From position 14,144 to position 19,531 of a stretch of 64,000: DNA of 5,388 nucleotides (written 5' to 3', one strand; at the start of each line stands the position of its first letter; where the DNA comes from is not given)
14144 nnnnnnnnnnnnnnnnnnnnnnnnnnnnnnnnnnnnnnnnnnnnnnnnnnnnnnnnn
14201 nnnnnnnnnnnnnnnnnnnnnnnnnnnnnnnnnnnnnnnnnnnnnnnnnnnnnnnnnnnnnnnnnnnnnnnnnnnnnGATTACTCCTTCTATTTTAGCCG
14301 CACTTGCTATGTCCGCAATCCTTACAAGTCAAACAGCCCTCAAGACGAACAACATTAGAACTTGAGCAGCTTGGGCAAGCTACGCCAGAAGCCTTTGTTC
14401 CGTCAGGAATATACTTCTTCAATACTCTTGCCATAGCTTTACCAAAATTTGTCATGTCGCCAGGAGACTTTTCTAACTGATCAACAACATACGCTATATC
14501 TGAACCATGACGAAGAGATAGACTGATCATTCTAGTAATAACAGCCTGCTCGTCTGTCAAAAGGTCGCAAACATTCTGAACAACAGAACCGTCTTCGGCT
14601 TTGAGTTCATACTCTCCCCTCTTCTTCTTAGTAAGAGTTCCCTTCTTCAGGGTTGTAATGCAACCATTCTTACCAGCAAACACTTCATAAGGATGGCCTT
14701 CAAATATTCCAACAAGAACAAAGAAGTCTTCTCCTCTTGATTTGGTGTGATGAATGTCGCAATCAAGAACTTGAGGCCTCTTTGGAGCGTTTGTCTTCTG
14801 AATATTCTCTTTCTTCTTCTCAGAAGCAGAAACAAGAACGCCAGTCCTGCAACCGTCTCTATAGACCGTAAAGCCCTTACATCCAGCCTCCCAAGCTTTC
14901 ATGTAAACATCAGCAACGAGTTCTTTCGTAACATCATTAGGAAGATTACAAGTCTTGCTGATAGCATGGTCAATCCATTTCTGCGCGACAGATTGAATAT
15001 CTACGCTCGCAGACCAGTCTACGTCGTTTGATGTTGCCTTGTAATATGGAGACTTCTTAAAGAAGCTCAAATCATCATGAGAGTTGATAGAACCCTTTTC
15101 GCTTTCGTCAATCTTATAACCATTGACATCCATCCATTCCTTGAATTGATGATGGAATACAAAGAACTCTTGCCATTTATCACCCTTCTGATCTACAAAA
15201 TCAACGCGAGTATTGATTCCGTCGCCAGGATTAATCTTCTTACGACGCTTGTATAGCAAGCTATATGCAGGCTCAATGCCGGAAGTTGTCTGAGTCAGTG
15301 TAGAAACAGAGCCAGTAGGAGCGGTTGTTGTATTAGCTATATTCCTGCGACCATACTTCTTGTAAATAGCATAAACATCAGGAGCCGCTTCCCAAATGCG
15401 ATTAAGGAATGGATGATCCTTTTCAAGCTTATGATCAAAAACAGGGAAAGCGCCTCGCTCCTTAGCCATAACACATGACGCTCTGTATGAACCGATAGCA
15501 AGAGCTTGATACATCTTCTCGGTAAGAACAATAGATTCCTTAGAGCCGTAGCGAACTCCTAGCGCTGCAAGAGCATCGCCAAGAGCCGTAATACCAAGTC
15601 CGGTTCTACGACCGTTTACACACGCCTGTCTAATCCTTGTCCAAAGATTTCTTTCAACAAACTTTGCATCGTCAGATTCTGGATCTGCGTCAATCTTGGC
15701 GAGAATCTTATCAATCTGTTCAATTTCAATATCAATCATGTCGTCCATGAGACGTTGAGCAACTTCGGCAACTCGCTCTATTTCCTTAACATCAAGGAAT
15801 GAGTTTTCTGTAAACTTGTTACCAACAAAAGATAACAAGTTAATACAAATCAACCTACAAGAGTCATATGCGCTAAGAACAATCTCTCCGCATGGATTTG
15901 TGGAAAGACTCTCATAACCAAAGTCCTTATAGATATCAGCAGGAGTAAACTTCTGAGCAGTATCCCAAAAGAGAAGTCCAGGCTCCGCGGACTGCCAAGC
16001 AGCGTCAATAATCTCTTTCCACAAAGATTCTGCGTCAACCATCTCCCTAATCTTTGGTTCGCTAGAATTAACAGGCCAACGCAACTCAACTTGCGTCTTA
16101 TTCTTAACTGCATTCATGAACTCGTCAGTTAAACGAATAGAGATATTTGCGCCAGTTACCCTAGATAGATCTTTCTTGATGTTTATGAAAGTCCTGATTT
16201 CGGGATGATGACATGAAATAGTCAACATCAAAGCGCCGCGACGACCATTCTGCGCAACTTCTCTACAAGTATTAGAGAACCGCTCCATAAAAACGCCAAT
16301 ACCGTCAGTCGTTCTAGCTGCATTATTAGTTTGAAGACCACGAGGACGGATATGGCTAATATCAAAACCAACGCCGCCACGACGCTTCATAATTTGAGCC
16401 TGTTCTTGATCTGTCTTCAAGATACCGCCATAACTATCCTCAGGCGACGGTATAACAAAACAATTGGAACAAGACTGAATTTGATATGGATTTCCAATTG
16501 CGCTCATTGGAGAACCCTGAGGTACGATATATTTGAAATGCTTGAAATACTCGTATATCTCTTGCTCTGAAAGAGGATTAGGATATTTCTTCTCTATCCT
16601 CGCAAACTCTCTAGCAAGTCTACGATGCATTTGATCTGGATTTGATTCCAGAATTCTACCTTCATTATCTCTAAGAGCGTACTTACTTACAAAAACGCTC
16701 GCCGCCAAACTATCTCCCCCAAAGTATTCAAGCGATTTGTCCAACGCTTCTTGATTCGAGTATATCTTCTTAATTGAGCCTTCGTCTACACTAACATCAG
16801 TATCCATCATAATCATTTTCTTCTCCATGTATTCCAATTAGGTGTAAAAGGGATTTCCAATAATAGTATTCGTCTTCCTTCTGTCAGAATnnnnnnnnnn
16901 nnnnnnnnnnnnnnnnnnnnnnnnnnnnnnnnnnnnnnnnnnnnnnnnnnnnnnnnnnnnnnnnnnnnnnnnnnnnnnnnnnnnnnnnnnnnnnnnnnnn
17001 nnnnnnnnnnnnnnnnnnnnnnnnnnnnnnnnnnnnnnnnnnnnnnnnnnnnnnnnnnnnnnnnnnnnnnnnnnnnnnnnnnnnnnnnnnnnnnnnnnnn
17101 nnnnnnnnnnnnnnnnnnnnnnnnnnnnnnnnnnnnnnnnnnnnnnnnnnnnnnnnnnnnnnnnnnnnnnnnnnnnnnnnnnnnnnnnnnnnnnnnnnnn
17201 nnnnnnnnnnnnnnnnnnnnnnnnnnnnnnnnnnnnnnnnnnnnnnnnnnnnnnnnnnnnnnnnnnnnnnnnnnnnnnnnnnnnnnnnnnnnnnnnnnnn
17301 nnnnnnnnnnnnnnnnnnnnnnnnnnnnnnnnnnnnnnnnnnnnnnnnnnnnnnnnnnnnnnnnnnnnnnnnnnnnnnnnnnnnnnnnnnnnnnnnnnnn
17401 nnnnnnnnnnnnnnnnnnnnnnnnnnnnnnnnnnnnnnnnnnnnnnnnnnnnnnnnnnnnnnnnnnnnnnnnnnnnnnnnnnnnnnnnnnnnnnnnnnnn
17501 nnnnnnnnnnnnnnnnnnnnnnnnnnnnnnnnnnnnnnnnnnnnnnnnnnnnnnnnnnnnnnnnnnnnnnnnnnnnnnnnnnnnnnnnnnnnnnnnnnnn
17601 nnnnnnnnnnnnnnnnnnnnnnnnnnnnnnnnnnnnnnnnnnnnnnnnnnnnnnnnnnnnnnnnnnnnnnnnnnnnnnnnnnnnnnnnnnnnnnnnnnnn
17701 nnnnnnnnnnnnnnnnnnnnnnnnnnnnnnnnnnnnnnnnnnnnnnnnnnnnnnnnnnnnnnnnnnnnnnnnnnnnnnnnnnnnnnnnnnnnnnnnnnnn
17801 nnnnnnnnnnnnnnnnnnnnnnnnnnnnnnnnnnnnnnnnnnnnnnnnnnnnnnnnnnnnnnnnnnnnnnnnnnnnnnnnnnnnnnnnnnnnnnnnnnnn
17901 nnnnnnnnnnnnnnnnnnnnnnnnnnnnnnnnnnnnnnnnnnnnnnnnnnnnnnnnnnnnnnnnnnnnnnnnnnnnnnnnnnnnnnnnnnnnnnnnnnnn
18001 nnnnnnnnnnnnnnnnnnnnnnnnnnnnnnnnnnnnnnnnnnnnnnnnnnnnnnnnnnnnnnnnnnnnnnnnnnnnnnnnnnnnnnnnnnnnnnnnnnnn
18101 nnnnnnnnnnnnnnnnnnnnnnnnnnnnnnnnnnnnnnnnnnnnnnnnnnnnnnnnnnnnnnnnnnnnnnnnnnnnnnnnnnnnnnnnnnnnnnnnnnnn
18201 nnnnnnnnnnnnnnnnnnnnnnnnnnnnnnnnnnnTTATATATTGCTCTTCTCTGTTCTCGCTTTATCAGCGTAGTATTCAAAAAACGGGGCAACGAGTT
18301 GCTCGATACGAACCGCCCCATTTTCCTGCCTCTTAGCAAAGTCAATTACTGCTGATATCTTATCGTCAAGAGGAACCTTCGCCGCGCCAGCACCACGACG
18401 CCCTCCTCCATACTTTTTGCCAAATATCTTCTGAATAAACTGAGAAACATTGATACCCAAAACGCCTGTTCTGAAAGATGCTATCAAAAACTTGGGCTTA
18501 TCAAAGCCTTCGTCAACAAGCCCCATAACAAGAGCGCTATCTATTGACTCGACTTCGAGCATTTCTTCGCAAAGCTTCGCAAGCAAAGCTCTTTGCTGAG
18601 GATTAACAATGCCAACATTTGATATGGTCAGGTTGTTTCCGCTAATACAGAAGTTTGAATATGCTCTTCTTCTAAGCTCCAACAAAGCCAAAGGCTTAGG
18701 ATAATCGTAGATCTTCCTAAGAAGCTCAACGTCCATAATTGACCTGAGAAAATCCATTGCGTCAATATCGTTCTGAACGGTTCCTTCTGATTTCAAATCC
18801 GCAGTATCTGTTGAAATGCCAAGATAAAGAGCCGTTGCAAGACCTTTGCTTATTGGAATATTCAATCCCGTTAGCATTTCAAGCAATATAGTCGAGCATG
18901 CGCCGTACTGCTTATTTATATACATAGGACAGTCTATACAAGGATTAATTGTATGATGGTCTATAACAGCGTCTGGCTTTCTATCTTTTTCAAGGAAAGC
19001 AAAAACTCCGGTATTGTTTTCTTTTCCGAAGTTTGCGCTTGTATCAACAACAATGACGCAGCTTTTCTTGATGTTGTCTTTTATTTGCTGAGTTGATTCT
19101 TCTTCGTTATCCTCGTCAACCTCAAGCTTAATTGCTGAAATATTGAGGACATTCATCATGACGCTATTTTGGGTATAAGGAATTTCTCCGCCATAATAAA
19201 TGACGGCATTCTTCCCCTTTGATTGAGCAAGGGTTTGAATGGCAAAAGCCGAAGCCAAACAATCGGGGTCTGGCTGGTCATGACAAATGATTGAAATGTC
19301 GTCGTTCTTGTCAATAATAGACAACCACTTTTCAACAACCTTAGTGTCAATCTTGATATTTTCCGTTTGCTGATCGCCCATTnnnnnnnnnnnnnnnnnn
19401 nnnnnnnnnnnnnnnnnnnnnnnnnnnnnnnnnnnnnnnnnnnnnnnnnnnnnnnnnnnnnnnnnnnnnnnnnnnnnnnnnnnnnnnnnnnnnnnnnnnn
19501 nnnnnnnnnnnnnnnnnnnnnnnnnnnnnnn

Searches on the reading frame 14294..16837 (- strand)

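Call 10: search_protein_families(library=phrogs, proteins=[window:14294-16837:-], max_evalue=0.00001)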
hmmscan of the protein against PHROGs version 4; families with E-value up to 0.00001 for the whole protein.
window:14294-16837:- (847 aa): 5 families
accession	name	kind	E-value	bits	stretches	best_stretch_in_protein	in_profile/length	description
phrog_84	-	DNA, RNA and nucleotide metabolism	2.7e-112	377.6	1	31-846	193-973/975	ribonucleoside-diphosphate reductase large subunit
phrog_367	-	DNA, RNA and nucleotide metabolism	1.7e-29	103.6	1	194-661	277-651/701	ribonucleotide reductase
phrog_3844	-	moron, auxiliary metabolic gene and host takeover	5.1e-29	102.5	1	402-655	204-426/451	NrdA-like aerobic NDP reductase large subunit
phrog_3987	-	DNA, RNA and nucleotide metabolism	3.1e-22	79.8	1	25-252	126-352/467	ribonucleotide reductase large subunit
phrog_23565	-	DNA, RNA and nucleotide metabolism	1.6e-07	32.6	0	815-847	167-199/199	ribonucleotide reductase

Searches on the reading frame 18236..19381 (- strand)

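Call 10: search_protein_families(library=phrogs, proteins=[window:18236-19381:-], max_evalue=0.00001)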
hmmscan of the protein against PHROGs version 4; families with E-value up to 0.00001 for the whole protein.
window:18236-19381:- (381 aa): 0 families

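Call 18: search_protein_families(library=pfam, proteins=[window:18236-19381:-], max_evalue=0.001)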
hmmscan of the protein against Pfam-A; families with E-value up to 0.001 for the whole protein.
window:18236-19381:- (381 aa): 1 family
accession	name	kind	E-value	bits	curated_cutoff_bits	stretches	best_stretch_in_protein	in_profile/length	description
PF01368.27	DHH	-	4.1e-12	46.9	28.1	1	29-189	2-125/125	DHH family, N-terminal domain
